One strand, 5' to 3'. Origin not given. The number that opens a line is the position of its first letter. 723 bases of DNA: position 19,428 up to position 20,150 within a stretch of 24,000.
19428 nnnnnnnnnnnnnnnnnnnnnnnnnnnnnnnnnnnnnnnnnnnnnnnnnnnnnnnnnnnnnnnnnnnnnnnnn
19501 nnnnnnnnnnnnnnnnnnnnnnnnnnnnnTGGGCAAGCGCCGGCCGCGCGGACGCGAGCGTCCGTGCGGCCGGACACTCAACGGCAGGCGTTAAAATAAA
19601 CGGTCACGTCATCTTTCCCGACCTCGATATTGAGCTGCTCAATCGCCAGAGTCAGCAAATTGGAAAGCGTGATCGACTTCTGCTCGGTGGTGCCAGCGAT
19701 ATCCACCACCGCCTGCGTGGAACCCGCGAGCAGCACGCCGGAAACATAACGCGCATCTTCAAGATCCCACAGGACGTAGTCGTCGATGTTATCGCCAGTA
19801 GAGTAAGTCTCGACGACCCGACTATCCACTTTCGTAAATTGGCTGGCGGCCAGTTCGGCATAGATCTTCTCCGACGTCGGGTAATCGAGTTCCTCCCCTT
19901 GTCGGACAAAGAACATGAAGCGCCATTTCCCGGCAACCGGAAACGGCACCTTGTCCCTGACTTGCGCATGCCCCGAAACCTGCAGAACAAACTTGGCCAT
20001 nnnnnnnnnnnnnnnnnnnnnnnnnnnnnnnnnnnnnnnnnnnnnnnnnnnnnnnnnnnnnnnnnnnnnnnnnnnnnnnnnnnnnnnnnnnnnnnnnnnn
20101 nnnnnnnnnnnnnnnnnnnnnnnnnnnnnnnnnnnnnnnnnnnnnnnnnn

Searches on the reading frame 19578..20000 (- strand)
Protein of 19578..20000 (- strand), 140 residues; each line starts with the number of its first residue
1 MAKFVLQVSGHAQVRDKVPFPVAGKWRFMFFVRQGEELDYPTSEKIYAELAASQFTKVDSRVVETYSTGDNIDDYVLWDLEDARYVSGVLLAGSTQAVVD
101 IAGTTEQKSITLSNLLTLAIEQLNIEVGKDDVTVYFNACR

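Call 65: search_protein_families(library=pfam, proteins=[window:19578-20000:-], max_evalue=0.01)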
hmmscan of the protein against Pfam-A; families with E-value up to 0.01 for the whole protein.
window:19578-20000:- (140 aa): 1 family
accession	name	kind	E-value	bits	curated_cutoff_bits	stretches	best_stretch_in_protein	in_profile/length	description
PF21527.2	Stv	-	2.8e-08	34.9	24.2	1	8-140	4-120/121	Putative adhesin Stv domain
